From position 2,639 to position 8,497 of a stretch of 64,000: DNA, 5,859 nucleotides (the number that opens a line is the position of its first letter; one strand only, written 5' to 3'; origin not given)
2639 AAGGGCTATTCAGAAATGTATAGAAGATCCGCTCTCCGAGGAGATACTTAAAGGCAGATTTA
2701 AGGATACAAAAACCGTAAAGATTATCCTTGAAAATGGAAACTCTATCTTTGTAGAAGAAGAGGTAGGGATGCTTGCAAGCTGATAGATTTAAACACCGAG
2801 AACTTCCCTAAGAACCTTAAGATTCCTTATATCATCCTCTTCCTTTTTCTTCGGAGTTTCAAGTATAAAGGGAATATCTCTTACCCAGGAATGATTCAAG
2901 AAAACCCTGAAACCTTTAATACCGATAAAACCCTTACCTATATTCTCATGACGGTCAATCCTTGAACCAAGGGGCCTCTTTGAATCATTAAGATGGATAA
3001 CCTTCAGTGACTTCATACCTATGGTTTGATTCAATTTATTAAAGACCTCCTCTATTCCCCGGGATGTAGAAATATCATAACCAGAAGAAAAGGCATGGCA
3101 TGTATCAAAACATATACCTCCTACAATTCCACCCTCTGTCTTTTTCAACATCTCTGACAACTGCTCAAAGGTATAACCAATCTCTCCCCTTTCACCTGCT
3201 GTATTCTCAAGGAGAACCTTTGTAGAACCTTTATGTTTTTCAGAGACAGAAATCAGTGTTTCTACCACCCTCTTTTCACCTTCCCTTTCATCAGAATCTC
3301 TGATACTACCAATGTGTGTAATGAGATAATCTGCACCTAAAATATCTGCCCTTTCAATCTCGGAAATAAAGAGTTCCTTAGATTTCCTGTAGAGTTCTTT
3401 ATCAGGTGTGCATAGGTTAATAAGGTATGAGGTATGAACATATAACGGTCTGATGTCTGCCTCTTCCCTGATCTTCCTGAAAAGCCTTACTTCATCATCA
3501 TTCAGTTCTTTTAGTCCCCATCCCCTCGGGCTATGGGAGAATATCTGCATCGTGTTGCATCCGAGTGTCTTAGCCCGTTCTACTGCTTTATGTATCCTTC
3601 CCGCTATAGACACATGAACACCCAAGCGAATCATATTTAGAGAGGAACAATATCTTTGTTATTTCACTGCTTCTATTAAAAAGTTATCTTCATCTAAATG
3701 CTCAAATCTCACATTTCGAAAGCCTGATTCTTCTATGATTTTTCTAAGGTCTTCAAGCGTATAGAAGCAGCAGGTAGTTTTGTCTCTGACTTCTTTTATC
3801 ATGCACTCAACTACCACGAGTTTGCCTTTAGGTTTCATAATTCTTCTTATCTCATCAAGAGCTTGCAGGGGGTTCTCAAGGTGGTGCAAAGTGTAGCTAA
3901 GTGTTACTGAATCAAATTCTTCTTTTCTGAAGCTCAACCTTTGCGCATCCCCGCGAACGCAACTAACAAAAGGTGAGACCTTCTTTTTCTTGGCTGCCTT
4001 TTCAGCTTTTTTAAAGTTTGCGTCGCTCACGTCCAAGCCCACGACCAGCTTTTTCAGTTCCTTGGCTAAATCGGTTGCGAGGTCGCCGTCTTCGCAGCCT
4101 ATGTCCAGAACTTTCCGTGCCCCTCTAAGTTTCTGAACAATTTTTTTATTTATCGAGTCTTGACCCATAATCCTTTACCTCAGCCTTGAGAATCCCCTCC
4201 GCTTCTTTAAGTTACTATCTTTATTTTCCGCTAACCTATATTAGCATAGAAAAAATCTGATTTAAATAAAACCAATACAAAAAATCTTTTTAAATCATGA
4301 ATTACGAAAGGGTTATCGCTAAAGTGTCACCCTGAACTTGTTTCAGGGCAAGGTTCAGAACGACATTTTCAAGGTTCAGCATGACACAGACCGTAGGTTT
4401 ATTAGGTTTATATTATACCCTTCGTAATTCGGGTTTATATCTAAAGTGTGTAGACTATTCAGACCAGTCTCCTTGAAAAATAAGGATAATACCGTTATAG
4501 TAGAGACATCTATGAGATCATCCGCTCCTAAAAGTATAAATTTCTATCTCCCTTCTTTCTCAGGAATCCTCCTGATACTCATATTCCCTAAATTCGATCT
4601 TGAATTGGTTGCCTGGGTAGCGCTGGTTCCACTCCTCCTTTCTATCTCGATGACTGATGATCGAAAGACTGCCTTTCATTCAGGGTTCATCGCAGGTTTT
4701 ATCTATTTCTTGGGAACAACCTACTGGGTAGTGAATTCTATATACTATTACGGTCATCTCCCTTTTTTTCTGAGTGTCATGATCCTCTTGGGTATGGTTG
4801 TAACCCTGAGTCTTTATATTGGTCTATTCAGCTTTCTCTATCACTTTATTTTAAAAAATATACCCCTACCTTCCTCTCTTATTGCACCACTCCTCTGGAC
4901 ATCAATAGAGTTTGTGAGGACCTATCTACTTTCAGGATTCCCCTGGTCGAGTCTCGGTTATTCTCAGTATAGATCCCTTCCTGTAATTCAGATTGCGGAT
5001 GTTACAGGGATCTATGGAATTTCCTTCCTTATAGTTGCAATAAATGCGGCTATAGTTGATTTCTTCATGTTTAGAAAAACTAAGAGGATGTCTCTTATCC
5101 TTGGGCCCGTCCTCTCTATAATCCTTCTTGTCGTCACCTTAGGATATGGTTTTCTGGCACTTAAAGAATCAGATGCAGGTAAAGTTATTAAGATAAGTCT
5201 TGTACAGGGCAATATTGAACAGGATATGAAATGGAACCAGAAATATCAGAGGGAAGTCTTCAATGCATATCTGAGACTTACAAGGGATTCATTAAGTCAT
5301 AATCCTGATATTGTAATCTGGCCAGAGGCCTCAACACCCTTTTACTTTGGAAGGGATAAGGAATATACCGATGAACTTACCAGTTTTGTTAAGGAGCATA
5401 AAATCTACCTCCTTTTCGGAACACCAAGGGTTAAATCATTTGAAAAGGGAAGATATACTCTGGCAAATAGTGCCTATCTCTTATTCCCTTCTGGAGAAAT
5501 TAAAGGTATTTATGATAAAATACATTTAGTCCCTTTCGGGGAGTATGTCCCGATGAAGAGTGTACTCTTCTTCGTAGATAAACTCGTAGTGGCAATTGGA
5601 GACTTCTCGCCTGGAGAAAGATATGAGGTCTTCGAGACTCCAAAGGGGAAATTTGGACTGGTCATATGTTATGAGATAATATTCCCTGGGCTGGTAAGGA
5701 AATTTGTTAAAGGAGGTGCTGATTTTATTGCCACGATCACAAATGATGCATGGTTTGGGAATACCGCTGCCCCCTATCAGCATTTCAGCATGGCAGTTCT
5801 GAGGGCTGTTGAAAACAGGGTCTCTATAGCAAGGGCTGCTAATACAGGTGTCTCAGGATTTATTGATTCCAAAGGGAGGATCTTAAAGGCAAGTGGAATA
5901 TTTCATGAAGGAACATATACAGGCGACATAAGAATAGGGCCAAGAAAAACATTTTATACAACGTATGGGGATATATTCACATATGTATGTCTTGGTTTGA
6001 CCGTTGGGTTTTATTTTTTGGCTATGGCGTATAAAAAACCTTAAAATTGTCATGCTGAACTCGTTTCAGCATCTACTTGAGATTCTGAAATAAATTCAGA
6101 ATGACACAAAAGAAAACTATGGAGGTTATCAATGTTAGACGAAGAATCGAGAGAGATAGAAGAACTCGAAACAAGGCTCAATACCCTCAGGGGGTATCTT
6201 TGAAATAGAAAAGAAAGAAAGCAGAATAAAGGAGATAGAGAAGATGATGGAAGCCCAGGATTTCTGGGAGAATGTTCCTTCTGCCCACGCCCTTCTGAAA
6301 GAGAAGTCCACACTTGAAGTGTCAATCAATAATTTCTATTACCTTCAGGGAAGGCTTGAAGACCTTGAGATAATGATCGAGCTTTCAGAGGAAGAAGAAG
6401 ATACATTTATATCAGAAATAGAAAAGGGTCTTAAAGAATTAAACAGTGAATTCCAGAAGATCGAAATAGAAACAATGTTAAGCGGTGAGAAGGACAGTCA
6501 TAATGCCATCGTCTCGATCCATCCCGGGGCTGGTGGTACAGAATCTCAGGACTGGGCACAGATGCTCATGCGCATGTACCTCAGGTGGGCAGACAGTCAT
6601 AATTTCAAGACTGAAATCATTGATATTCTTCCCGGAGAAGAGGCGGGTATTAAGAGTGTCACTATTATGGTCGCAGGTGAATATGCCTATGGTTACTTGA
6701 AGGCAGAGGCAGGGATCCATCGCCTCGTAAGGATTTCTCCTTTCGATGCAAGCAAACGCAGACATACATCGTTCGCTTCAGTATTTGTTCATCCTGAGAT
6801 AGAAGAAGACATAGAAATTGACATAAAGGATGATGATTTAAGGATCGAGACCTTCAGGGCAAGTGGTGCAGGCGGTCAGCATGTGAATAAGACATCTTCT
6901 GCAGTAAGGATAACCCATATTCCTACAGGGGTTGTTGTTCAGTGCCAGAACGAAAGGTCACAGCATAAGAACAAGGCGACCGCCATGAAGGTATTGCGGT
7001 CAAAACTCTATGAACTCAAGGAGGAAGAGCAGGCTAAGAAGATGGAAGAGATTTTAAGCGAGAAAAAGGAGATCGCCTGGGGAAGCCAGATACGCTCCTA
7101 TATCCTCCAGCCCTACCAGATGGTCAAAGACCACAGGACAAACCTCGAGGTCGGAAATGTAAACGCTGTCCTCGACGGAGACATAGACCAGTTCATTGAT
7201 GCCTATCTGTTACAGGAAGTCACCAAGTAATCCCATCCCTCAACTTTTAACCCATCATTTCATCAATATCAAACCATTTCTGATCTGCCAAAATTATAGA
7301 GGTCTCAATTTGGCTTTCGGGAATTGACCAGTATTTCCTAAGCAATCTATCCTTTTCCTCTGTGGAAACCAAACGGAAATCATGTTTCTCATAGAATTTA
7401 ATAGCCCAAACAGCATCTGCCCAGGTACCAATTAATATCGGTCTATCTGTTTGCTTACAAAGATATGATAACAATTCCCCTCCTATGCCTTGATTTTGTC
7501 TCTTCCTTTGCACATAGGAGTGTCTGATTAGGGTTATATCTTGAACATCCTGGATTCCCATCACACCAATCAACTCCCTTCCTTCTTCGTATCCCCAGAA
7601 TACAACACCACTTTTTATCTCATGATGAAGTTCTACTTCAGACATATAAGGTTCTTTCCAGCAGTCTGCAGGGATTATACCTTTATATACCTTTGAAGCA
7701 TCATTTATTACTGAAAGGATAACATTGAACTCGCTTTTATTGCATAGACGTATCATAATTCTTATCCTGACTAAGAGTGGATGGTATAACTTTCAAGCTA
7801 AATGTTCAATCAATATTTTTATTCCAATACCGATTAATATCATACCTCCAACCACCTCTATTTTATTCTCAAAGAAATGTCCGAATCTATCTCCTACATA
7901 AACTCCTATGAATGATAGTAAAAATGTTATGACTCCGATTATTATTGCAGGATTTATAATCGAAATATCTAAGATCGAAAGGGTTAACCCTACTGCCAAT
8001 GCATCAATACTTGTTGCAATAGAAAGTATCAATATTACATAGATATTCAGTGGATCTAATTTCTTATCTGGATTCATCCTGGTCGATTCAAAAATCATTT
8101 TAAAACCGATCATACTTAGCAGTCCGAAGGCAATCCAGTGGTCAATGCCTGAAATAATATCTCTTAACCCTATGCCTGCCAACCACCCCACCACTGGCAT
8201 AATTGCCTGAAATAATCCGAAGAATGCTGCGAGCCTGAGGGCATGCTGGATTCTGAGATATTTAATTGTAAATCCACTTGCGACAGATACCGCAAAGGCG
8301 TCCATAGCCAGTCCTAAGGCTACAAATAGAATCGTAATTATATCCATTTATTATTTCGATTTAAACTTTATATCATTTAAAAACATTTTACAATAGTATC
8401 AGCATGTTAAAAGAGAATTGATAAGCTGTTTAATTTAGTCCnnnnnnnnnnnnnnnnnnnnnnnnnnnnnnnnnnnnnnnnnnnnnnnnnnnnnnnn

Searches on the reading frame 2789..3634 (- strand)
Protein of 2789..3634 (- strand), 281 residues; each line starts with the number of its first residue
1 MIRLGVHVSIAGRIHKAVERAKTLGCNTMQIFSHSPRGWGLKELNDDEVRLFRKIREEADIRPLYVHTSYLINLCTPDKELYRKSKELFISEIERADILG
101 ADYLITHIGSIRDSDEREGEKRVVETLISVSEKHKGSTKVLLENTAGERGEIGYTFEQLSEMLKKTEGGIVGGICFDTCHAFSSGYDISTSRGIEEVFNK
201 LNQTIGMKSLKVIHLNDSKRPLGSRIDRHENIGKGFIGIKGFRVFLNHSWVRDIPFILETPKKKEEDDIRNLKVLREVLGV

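Call 59: search_protein_families(library=pfam, proteins=[window:2789-3634:-], max_evalue=0.00001)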
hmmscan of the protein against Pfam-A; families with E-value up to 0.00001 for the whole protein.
window:2789-3634:- (281 aa): 1 family
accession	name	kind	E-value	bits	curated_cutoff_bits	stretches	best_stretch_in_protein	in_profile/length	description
PF01261.30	AP_endonuc_2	-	1.1e-46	160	31.1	1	18-275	1-246/249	Xylose isomerase-like TIM barrel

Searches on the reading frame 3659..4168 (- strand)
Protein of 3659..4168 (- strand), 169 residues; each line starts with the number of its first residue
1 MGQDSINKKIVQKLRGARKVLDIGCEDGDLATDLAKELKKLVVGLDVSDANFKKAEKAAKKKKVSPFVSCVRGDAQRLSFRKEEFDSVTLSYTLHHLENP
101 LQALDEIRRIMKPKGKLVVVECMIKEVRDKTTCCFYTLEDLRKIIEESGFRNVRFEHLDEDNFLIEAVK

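Call 59: search_protein_families(library=pfam, proteins=[window:3659-4168:-], max_evalue=0.00001)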
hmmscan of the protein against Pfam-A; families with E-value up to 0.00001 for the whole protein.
window:3659-4168:- (169 aa): 8 families
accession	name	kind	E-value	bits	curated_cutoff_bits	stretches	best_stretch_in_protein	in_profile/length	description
PF08241.18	Methyltransf_11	-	3.2e-23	82.6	21.2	1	21-119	1-95/95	Methyltransferase domain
PF13649.12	Methyltransf_25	-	2.3e-20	73.5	27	1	20-115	1-97/97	Methyltransferase domain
PF01209.24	Ubie_methyltran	-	2.3e-20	73.4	20.1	1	8-122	40-154/233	ubiE/COQ5 methyltransferase family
PF13847.12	Methyltransf_31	-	3.1e-20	72.8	27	1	16-146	3-142/145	Methyltransferase domain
PF13489.12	Methyltransf_23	-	9.1e-18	65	27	1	11-153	17-162/164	Methyltransferase domain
PF08242.18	Methyltransf_12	-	2.1e-15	57.7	30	1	21-117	1-98/98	Methyltransferase domain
PF07021.18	MetW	-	2.4e-08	34.3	21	1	9-112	6-103/193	Methionine biosynthesis protein MetW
PF08003.17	Methyltransf_9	-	3e-06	26.8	23.8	1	13-124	113-222/315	Protein of unknown function (DUF1698)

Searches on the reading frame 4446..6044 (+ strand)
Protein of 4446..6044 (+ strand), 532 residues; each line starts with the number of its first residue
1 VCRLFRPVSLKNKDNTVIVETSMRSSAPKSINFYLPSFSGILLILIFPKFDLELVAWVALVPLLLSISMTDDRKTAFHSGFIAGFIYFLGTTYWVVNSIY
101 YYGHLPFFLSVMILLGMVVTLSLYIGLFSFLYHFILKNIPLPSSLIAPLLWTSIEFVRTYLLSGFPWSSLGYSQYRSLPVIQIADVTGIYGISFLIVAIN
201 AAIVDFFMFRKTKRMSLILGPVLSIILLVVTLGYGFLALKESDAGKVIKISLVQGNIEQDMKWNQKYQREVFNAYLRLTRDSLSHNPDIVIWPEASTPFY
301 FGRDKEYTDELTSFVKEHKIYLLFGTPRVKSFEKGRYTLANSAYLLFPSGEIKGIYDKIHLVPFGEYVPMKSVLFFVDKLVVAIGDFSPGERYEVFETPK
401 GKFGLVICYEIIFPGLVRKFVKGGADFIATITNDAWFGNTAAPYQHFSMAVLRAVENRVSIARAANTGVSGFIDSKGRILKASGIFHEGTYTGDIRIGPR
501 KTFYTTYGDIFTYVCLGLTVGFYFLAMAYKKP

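Call 59: search_protein_families(library=pfam, proteins=[window:4446-6044:+], max_evalue=0.00001)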
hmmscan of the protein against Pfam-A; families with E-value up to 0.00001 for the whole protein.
window:4446-6044:+ (532 aa): 2 families
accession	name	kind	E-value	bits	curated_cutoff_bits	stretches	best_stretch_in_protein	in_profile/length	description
PF20154.4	LNT_N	-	5.2e-44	150.7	27.1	1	39-202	1-159/159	Apolipoprotein N-acyltransferase N-terminal domain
PF00795.27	CN_hydrolase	-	1.2e-35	123.5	23.2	1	250-496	2-247/256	Carbon-nitrogen hydrolase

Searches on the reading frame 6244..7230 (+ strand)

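Call 59: search_protein_families(library=pfam, proteins=[window:6244-7230:+], max_evalue=0.00001)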
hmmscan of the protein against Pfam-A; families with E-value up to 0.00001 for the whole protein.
window:6244-7230:+ (328 aa): 2 families
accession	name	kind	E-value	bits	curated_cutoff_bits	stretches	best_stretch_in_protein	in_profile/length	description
PF03462.23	PCRF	-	3.3e-55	187.4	24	1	2-180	12-194/194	PCRF domain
PF00472.26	RF-1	-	6.3e-47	158.8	35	1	188-298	1-116/116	RF-1 domain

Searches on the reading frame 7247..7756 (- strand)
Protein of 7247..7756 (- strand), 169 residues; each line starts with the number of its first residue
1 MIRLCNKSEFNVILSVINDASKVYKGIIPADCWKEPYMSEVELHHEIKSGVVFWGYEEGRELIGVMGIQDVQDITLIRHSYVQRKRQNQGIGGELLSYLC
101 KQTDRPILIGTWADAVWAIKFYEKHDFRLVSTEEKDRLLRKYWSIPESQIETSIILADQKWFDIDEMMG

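Call 59: search_protein_families(library=pfam, proteins=[window:7247-7756:-], max_evalue=0.00001)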
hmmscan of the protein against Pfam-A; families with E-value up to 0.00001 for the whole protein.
window:7247-7756:- (169 aa): 3 families
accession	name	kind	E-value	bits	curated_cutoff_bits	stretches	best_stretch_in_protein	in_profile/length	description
PF13673.13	Acetyltransf_10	-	9.8e-12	45.4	23.6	1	31-135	11-115/128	Acetyltransferase (GNAT) domain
PF13508.13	Acetyltransf_7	-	9.6e-10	39.2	27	1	52-128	4-83/84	Acetyltransferase (GNAT) domain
PF00583.31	Acetyltransf_1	-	1.3e-08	35.5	20.7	1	32-127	15-116/116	Acetyltransferase (GNAT) family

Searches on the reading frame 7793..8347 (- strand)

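Call 59: search_protein_families(library=pfam, proteins=[window:7793-8347:-], max_evalue=0.00001)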
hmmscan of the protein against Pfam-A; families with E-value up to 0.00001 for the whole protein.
window:7793-8347:- (184 aa): 1 family
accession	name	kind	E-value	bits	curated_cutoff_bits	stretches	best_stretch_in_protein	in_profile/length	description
PF02659.21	Mntp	-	9.6e-51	172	24.4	1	31-179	2-152/152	Putative manganese efflux pump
